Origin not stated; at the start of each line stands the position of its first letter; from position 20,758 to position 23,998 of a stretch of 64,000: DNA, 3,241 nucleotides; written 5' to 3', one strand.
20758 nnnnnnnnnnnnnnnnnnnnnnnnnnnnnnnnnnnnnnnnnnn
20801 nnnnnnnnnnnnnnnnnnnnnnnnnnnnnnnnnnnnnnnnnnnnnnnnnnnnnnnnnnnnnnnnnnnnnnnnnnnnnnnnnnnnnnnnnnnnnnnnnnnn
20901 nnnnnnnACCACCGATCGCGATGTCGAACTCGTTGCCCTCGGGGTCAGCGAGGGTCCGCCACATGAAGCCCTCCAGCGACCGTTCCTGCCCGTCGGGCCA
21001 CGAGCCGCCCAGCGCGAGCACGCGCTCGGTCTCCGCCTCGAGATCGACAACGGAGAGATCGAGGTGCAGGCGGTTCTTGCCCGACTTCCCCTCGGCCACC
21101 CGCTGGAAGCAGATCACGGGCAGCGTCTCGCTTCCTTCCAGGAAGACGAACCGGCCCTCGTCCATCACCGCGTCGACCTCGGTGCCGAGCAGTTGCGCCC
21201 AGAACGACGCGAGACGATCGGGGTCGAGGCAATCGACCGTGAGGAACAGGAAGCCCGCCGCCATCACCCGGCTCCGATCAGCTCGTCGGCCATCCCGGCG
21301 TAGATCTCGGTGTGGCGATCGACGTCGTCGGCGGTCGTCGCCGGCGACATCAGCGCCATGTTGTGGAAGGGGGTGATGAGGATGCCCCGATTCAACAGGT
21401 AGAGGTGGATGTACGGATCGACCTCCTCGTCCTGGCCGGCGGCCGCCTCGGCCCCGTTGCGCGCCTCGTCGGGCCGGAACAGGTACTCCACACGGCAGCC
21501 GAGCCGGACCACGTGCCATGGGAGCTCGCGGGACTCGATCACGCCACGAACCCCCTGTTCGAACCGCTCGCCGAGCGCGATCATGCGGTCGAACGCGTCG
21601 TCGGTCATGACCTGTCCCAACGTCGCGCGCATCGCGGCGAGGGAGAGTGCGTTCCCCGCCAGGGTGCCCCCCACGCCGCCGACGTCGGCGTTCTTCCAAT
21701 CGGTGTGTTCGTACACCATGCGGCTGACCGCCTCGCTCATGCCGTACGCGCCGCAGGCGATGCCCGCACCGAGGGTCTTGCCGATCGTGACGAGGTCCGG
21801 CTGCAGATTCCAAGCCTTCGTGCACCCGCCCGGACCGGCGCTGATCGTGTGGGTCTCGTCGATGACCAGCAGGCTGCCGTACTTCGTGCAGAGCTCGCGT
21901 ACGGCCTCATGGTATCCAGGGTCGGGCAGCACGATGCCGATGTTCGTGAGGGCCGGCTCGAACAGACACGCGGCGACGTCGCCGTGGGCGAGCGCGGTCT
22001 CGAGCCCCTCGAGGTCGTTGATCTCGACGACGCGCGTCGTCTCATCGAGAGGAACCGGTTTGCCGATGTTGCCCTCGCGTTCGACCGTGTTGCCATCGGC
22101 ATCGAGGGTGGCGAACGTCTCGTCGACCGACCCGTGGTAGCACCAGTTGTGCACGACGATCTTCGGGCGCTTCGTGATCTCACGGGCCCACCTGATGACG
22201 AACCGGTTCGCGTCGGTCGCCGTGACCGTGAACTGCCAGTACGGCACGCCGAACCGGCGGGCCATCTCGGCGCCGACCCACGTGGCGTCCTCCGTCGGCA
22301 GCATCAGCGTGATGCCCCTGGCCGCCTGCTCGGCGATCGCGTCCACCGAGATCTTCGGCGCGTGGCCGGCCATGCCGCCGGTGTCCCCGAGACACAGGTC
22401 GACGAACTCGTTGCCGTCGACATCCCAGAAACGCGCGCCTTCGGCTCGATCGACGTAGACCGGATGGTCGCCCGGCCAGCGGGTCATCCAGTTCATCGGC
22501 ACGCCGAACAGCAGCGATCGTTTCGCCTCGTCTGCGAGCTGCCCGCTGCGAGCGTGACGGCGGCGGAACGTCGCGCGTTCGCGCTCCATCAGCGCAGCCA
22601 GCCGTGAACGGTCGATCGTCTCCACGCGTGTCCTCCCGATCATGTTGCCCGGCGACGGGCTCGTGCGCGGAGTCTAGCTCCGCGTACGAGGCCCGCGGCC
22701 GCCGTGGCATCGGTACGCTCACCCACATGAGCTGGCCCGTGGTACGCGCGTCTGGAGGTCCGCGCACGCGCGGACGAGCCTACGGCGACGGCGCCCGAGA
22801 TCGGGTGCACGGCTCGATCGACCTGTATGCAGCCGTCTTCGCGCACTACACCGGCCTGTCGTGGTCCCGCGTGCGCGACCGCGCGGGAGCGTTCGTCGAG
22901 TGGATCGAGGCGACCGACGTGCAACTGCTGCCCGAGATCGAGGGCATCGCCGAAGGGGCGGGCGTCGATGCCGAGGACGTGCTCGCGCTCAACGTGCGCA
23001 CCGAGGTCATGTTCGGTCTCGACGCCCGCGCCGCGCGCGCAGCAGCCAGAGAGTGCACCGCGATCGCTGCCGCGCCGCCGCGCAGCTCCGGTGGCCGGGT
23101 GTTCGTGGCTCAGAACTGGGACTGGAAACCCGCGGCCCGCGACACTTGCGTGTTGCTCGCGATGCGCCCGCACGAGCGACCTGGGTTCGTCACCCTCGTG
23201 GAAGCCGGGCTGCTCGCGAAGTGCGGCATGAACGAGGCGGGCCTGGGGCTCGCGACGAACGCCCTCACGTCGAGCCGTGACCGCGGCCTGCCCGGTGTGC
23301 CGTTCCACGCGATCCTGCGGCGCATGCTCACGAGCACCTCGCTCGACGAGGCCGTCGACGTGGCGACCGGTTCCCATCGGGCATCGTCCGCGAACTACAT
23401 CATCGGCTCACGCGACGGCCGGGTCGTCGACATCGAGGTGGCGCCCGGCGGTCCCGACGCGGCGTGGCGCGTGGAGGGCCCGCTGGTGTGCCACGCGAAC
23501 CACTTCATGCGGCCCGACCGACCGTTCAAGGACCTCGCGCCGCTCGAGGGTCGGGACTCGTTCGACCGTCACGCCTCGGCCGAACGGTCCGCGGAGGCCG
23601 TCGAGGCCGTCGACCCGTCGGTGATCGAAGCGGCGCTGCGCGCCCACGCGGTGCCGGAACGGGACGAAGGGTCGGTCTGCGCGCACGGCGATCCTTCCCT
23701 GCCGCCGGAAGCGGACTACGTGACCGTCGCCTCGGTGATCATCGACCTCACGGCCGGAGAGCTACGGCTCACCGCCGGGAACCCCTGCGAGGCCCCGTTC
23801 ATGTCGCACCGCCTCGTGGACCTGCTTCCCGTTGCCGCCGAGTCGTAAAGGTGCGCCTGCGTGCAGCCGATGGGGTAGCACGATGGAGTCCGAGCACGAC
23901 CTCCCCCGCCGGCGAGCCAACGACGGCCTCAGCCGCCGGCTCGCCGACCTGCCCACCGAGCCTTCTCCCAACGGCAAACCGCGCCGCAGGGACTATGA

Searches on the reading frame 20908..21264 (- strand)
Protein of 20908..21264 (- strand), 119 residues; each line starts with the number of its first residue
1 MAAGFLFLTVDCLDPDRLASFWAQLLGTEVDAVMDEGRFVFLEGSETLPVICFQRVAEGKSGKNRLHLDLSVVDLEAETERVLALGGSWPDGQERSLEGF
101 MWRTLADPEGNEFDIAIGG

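Call 6: search_protein_families(library=pfam, proteins=[window:20908-21264:-], max_evalue=0.001)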
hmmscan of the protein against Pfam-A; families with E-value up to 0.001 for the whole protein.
seq(119 aa): 2 families
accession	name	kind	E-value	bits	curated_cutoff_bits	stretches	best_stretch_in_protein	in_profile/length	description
PF18029.7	Glyoxalase_6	-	4.3e-27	95.3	23.6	1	8-115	2-105/106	Glyoxalase-like domain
PF00903.31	Glyoxalase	-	0.00013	22.8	20.6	1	14-114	11-120/121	Glyoxalase/Bleomycin resistance protein/Dioxygenase superfamily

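Call 7: search_protein_families(library=ncbifam, proteins=[window:20908-21264:-], max_evalue=0.001)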
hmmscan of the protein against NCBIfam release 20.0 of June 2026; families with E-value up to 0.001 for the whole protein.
seq(119 aa): 0 families

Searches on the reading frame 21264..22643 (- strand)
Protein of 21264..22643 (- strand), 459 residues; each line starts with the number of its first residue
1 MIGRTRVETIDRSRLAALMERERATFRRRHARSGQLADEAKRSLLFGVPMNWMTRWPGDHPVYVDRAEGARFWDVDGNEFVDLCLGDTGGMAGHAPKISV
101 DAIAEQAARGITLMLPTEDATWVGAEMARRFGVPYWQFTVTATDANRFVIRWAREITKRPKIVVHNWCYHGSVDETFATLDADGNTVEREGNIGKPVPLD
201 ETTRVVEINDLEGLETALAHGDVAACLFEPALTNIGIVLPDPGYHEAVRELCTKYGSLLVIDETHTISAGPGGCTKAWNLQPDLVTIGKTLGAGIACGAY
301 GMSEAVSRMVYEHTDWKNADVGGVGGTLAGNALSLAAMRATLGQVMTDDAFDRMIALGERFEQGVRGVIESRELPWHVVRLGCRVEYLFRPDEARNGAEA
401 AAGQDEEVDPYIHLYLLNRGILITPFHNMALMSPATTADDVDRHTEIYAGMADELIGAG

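Call 6: search_protein_families(library=pfam, proteins=[window:21264-22643:-], max_evalue=0.001)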
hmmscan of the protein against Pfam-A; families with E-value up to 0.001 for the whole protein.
window:21264-22643:- (459 aa): 1 family
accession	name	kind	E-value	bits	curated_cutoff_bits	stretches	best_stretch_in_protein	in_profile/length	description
PF00202.27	Aminotran_3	-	2.6e-38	132.2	30.5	1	60-437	9-387/403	Aminotransferase class-III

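Call 7: search_protein_families(library=ncbifam, proteins=[window:21264-22643:-], max_evalue=0.001)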
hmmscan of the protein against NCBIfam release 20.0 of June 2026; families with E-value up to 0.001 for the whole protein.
window:21264-22643:- (459 aa): 67 families (the best 25 are shown)
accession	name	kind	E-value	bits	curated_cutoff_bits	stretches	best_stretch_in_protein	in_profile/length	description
NF005453.0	PRK07046.1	subfamily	1.8e-196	653.1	425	1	8-455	5-451/453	transaminase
TIGR00713.1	hemL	equivalog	1.2e-59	202.1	527.3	1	58-445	28-413/423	glutamate-1-semialdehyde 2,1-aminomutase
NF000818.0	PRK00062.1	subfamily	1.6e-59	201.8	398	1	32-452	5-424/429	glutamate-1-semialdehyde 2,1-aminomutase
NF009055.0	PRK12389.1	equivalog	4.7e-52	177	637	1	30-445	3-418/431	glutamate-1-semialdehyde 2,1-aminomutase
NF041362.1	GntE_guanitoxin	equivalog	1.6e-41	142.2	525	1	31-442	6-423/426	guanitoxin biosynthesis PLP-dependent transaminase GntE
NF001864.0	PRK00615.1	equivalog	2.2e-39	135.3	706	1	61-439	36-413/433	glutamate-1-semialdehyde aminotransferase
NF002874.0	PRK03244.1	equivalog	1.2e-32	113.2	457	1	59-368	24-322/399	acetylornithine transaminase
NF004856.0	PRK06209.1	equivalog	1.1e-29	103.3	486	1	55-389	35-360/450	glutamate-1-semialdehyde 2,1-aminomutase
TIGR00707.1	argD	subfamily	1.8e-29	102.8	410.05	1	59-372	8-313/381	acetylornithine/succinylornithine family transaminase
NF004718.0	PRK06062.1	subfamily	2.4e-29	102.2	472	2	221-376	216-368/454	hypothetical protein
NF003397.0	PRK04612.1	equivalog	1.7e-27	96.3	735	1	62-349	24-307/408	acetylornithine transaminase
TIGR01885.1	Orn_aminotrans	equivalog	3.3e-27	95.2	378.4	1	61-368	20-326/402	ornithine--oxo-acid transaminase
NF002797.0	PRK02936.1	equivalog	1.4e-26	93.2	496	1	61-363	12-301/385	acetylornithine transaminase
NF042418.1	LysJ_Th_th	equivalog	2.3e-26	92.6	700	1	60-368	18-315/386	[LysW]-aminoadipate semialdehyde transaminase LysJ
NF006228.0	PRK08360.1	equivalog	1.5e-24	86.5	608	1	61-374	24-349/443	aspartate aminotransferase family protein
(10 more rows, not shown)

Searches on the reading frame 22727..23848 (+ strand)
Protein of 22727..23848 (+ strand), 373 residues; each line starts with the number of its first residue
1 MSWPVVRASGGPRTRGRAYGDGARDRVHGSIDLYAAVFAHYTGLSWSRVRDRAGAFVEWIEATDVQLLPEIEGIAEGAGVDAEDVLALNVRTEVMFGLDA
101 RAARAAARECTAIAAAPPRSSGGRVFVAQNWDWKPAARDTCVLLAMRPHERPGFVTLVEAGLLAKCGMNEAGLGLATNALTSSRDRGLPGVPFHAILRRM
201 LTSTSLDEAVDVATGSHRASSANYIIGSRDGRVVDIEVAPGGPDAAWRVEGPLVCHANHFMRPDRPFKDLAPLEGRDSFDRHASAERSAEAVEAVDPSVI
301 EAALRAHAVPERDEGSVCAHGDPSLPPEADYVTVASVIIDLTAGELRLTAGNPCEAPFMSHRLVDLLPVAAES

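Call 6: search_protein_families(library=pfam, proteins=[window:22727-23848:+], max_evalue=0.001)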
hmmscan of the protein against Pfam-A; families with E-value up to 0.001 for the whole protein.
window:22727-23848:+ (373 aa): 1 family
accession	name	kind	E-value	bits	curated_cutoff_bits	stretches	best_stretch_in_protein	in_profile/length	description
PF03417.21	AAT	-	5.9e-18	65.8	23.2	1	123-294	6-173/225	Acyl-coenzyme A:6-aminopenicillanic acid acyl-transferase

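Call 7: search_protein_families(library=ncbifam, proteins=[window:22727-23848:+], max_evalue=0.001)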
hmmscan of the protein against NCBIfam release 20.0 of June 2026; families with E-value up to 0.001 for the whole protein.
window:22727-23848:+ (373 aa): 1 family
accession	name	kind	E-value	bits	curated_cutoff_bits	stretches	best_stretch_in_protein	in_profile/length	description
NF040521.1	C45_proenzyme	subfamily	6.7e-78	262.2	85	1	9-346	1-313/313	C45 family autoproteolytic acyltransferase/hydrolase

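Call 33: find_related_loci(query=window:22727-23848:+, collection=metagenome_contigs, flank=6000)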
Query window:22727-23848:+ (373 aa) in metagenome_contigs; peptide patterns used: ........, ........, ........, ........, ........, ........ (x = any residue, [..] = any of these).
600 stretches matched a pattern (row limit reached: there are more); 228 encode a relative of the query (tblastn E <= 1e-3); the best 80 are kept; 80 distinct loci.
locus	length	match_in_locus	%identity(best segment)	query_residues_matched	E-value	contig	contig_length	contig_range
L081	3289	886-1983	72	1-367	0e+0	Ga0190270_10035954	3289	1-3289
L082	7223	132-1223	72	3-367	1e-170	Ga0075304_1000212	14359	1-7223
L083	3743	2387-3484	71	1-367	8e-178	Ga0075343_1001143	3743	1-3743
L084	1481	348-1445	71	1-367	0e+0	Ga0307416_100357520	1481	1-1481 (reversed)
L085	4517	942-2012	71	1-358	9e-167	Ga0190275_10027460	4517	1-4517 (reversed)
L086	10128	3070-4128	68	3-358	3e-153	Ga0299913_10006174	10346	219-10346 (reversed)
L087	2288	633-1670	59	1-357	4e-128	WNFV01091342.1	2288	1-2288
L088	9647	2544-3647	57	1-367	2e-119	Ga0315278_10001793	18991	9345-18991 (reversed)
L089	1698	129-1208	55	1-371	3e-126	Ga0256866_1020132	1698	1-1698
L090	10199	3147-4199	55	10-371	1e-114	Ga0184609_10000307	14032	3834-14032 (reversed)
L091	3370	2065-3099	56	1-356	7e-117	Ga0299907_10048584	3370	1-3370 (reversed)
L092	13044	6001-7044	55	1-356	7e-114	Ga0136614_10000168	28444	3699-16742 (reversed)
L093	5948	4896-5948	48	2-355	3e-93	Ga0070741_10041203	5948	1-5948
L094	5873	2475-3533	44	2-358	4e-86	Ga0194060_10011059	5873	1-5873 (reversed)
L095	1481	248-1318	44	2-360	1e-88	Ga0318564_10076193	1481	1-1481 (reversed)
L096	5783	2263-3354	45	2-365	3e-83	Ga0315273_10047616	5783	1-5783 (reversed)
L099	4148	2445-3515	46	6-359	2e-81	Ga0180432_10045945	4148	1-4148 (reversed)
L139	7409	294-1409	42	3-367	4e-77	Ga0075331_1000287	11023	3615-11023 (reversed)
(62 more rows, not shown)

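Call 84: search_solved_structures(query=window:22727-23845:+, max_evalue=0.001, show_alignments=1)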
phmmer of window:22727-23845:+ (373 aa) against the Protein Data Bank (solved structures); distinct sequences matched with E-value up to 0.001: 2.
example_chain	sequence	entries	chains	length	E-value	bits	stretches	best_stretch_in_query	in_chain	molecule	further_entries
2x1d_A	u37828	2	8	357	1.4e-20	77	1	9-287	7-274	ACYL-COENZYME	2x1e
2x1c_A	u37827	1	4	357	1.7e-20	76.7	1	9-287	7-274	ACYL-COENZYME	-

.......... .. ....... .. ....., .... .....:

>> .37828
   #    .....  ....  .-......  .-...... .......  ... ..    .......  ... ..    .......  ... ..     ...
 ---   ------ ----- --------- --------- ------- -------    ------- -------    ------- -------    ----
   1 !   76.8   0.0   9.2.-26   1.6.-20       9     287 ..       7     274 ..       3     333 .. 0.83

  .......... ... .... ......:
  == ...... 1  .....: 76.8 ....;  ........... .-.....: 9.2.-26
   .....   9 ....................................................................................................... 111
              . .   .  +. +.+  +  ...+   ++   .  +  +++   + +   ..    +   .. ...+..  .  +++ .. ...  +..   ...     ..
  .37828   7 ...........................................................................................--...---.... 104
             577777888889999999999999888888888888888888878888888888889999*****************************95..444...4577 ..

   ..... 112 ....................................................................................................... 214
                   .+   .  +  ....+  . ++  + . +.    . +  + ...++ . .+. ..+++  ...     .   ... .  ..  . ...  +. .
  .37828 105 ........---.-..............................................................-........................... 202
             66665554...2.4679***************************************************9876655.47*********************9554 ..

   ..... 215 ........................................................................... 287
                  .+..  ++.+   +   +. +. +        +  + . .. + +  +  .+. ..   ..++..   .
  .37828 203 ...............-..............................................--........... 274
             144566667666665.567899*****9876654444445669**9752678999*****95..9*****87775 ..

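Call 95: search_protein_families(library=pfam, proteins=[L099:1580-2428:+, L096:4684-5544:+, L139:2462-4522:+], max_evalue=0.001)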
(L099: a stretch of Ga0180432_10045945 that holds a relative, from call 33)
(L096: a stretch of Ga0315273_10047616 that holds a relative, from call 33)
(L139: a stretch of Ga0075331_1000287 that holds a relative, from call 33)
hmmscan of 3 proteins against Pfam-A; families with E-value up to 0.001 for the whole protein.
L099:1580-2428:+ (282 aa): 2 families
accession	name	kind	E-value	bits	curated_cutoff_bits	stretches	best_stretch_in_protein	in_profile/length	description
PF01522.26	Polysacc_deac_1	-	3.8e-19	69.3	23.1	1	42-145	18-121/124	Polysaccharide deacetylase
PF10096.14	DUF2334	-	2.6e-05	24.3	26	1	77-178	61-154/203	Uncharacterized protein conserved in bacteria (DUF2334)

L096:4684-5544:+ (286 aa): 3 families
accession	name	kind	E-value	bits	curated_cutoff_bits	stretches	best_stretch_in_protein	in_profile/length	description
PF00106.31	adh_short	-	1.8e-54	184.7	26.6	1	20-218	1-187/195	short chain dehydrogenase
PF13561.12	adh_short_C2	-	3.3e-49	168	27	1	28-282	3-234/236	Enoyl-(Acyl carrier protein) reductase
PF08659.16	KR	-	7.7e-17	62.2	22.6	1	22-191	3-160/180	KR domain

L139:2462-4522:+ (686 aa): 3 families
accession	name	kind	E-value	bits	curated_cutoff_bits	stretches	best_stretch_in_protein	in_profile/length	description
PF01968.24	Hydantoinase_A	-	6e-82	275.6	22.9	1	208-492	1-290/291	Hydantoinase/oxoprolinase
PF05378.19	Hydant_A_N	-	3.3e-47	160.9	25.2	1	12-186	2-174/176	Hydantoinase/oxoprolinase N-terminal region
PF19278.4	Hydant_A_C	-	2.5e-10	40.5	21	1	512-672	17-181/193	Hydantoinase/oxoprolinase C-terminal domain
